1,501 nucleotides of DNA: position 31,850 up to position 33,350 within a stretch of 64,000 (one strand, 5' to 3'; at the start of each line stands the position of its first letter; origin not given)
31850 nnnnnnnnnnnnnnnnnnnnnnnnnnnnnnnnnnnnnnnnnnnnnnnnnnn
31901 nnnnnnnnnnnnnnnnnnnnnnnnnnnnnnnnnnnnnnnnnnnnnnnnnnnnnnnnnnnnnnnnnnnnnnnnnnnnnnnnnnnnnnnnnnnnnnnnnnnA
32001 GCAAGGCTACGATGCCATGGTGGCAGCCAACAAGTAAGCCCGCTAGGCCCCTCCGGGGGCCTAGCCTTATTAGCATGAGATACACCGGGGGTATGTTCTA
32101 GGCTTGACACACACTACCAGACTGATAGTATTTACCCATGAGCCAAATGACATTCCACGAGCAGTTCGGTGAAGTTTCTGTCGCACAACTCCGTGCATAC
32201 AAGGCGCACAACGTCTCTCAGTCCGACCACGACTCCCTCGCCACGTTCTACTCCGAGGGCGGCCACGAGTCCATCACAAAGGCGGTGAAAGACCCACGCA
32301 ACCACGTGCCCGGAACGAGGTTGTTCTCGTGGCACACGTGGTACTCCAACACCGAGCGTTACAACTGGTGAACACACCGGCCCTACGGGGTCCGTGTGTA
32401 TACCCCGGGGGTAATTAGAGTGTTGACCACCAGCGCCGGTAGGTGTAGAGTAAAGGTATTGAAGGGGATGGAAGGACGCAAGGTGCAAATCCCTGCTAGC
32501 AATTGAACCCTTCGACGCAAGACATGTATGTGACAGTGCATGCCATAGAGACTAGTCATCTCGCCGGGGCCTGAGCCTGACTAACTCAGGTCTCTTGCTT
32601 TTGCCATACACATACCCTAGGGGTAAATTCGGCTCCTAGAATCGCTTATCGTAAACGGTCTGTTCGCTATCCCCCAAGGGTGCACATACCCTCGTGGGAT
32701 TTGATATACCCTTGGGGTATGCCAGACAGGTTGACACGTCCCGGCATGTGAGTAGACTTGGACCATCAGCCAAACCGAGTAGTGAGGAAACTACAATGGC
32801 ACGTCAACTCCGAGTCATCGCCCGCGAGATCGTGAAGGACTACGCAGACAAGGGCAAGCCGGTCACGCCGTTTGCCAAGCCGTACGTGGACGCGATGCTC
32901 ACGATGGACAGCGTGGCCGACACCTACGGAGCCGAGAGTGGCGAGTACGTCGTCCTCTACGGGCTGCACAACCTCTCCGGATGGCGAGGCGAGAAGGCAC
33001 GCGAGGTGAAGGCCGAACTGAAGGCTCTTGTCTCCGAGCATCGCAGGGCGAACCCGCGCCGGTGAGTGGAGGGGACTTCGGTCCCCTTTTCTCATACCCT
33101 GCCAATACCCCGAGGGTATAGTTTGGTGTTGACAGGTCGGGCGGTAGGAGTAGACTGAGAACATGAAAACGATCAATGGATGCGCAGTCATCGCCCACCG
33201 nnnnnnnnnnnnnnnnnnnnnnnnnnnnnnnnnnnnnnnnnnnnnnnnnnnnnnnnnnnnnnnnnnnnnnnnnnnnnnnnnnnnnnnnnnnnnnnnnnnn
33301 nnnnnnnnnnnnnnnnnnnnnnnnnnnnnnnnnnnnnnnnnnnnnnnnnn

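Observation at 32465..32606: Third ORF-less transcription unit (ncRNA-3)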

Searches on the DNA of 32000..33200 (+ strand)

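Call 6: search_dna_similar(query=window:32000-33200:+, collection=phages, mode=distant, max_rows=40)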
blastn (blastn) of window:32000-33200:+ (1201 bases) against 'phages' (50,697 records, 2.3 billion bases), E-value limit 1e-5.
No match.

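Call 20: search_rna_families(source=window, start=32380, end=32800, threshold=evalue, max_evalue=10, show_alignments=4)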
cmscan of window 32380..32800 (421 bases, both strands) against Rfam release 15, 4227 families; matches with E-value up to 10: 2.
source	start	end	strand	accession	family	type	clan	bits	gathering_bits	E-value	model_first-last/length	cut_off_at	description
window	32561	32583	-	RF00783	mir-484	Gene; miRNA;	-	14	40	5.8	1-67/67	no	mir-484 microRNA precursor family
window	32667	32712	+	RF00766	mir-335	Gene; miRNA;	-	12.8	64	8.9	1-92/92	no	mir-335 microRNA precursor family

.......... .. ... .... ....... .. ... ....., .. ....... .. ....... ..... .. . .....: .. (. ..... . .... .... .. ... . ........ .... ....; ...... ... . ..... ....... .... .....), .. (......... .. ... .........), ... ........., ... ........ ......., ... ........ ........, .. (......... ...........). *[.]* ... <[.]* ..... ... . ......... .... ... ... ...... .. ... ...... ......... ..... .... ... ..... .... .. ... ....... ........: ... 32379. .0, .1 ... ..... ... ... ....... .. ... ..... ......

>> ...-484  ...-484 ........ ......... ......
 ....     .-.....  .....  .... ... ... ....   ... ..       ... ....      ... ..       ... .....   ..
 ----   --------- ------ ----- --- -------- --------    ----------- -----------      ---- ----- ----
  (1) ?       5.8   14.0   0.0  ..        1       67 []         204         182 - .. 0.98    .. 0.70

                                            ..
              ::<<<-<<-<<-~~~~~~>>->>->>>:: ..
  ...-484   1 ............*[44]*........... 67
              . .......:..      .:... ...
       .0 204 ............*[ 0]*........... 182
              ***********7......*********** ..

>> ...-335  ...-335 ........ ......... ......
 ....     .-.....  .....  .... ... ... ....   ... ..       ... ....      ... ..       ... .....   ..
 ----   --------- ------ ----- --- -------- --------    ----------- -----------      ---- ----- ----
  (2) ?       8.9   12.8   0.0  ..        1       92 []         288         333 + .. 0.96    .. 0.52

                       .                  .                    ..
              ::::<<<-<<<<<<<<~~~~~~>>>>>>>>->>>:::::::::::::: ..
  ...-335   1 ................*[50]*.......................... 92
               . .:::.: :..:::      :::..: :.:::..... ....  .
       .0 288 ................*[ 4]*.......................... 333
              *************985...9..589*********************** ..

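Call 21: search_rna_families(source=L012, start=1, end=360, threshold=evalue, max_evalue=10, show_alignments=4)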
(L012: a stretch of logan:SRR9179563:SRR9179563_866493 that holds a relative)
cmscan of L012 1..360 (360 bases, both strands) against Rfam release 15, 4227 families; matches with E-value up to 10: 2.
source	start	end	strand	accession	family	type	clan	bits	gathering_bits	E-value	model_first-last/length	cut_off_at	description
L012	231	266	-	RF03608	mir-9440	Gene; miRNA;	-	13.1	80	9.7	1-67/67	no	mir-9440 microRNA precursor family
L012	230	276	+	RF00766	mir-335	Gene; miRNA;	-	12.6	64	8.2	1-92/92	no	mir-335 microRNA precursor family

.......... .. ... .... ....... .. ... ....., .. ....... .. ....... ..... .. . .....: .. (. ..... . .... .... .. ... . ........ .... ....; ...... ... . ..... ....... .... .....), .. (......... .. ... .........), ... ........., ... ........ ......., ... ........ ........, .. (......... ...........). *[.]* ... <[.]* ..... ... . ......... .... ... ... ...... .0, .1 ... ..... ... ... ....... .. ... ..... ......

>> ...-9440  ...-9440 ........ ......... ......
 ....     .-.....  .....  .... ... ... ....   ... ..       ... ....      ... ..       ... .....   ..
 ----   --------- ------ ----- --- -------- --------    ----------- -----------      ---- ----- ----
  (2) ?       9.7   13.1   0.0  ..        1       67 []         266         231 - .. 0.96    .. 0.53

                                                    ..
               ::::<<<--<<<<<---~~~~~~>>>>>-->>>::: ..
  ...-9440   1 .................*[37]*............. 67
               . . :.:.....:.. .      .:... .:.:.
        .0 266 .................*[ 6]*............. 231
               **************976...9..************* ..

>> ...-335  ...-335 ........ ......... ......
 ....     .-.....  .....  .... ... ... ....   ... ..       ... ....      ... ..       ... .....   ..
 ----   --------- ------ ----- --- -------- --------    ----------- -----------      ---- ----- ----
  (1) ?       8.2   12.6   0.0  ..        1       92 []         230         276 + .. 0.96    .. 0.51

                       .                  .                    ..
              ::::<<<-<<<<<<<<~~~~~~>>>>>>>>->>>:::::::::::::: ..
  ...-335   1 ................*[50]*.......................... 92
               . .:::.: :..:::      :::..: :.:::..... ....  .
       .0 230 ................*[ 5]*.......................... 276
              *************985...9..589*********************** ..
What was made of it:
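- On Any Rfam 15 family (4227 models, including Phage_pRNA, c4, T-box, Cobalamin, tRNA, tmRNA, 6S, Y RNA, GOLLD, ROOL and the self-cleaving ribozymes): At E up to 10 the locus and the L012 variant give only noise matches to microRNA models at 12-14 bits (calls 20, 21).
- On phi29-type pRNA: No Rfam match (calls 20, 21).
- Closest known: phi29 packaging RNA. Different: No Rfam match at E up to 10 (calls 20, 21).
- No riboswitch family matches at E up to 10 (calls 20, 21).
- Tried and rejected: Rejected: there is no Rfam match (calls 20, 21).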

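Call 43: build_rna_model(alignment_id=A6, structure=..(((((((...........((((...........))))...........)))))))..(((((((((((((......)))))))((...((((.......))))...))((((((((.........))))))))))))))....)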
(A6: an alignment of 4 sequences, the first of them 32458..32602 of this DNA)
Model R1 built from alignment A6 (4 sequences, 145 columns); structure: as given.
model positions 145; base pairs 38; branch points 3; effective number of sequences 0.85; information 0.589 bits per position. Calibrated on 0.2 Mb of random sequence (short: E-values are rough).
structure used (alignment columns):
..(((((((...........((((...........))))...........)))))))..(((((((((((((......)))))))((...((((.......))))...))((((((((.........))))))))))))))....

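Call 44: search_with_rna_model(model_id=R1, sources=[window, L001, L002, L003, L004, L005, L006, L007, L008, L009, L010, L011, L012, L119, L120, L121, L122, L123, L124, L125, L126, L127, L128, L129, L130], max_evalue=10, make_alignment=true, show_alignments=0)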
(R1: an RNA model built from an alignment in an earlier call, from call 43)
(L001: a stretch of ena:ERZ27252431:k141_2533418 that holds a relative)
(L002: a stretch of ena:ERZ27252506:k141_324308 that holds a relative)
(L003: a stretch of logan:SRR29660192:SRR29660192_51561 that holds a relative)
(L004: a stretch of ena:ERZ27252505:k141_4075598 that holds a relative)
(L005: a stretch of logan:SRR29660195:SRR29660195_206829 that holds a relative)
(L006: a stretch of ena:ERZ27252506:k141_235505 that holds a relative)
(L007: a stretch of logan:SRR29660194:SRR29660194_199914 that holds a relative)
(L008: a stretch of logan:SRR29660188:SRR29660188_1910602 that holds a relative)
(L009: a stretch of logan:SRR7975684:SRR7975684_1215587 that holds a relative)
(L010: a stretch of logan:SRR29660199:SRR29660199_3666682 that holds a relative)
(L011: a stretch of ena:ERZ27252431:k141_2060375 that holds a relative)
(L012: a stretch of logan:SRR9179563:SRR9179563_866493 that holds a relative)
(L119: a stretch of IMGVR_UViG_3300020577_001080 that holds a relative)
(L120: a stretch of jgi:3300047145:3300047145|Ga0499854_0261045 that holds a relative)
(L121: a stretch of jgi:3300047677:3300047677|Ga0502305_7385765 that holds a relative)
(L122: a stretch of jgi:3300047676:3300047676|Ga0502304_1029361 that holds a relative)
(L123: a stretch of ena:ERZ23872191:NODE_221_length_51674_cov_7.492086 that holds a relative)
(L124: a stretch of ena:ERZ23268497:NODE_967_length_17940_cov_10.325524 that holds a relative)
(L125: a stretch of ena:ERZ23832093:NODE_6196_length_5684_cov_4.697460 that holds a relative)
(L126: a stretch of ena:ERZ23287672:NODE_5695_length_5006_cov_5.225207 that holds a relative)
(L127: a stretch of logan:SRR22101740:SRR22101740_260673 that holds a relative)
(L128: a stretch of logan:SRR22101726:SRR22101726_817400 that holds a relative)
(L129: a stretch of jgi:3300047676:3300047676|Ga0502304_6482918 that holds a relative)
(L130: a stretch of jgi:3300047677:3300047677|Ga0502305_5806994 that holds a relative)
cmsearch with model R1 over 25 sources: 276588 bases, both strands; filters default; matches with E-value up to 10: 20.
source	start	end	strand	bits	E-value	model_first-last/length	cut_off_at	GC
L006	5449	5593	+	176.4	1e-49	1-145/145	no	0.5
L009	39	183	+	176.4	1e-49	1-145/145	no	0.5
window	32458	32602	+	175.2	2.3e-49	1-145/145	no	0.51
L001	1335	1479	+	175.2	2.3e-49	1-145/145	no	0.51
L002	523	667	+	175.2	2.3e-49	1-145/145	no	0.51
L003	9322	9466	+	175.2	2.3e-49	1-145/145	no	0.51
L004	9663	9807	+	175.2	2.3e-49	1-145/145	no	0.51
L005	6257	6401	+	175.2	2.3e-49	1-145/145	no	0.51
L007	3933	4077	+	175.2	2.3e-49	1-145/145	no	0.51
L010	502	646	+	175.2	2.3e-49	1-145/145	no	0.51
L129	303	442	+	170.9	4.2e-48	1-145/145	no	0.54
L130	214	353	+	170.9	4.2e-48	1-145/145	no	0.54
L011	1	141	+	162.9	9.4e-46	5-145/145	5'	0.52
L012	26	165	+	69.4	3.2e-18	1-145/145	no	0.55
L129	353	471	-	21.3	0.00045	1-145/145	no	0.52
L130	264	359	-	18.5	0.003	1-145/145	no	0.54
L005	2894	3057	+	12.4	0.19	1-145/145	no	0.49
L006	1803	1890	+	11.7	0.32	1-145/145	no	0.51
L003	5952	6038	+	9.7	1.2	1-145/145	no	0.49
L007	564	650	+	9.7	1.2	1-145/145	no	0.49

Alignment A7: 20 matches aligned to the model, 226 columns, each read 5' to 3' on its own strand. Consensus structure (alignment columns), stored with it:
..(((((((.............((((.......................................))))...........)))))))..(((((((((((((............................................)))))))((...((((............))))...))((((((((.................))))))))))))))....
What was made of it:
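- On phi29-type pRNA: The RNA is absent from close relatives L120-L128 (call 44).
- Tried and rejected: None (call 44), so the other ORF-less units are not paralogues of the whole RNA.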

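Call 50: search_with_rna_model(model_id=R1, sources=[L131, L132, L133, L134, L135, L136, L137, L138, L139, L140, L141], max_evalue=10)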
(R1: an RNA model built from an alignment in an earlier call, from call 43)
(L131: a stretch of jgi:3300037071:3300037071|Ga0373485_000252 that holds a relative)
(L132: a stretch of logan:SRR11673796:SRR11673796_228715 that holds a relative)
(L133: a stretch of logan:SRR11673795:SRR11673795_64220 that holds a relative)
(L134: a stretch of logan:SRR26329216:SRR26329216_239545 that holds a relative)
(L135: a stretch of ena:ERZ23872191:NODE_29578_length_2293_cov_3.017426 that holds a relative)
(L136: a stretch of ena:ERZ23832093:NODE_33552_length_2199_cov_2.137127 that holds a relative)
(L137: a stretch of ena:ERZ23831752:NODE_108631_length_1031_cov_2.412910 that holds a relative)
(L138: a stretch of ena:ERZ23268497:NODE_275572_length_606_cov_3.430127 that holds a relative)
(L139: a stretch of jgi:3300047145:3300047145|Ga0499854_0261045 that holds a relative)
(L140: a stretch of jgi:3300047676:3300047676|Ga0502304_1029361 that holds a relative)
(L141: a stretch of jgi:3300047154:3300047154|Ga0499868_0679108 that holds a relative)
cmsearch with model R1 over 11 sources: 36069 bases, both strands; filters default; matches with E-value up to 10: 0.
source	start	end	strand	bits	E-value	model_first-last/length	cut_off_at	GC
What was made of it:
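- Closest known: phi29 packaging RNA. Different: The RNA is dispensable in close relatives (calls 44, 50), which an essential packaging component would not be.
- The unit is absent from close relatives that must still replicate and package (calls 44, 50).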
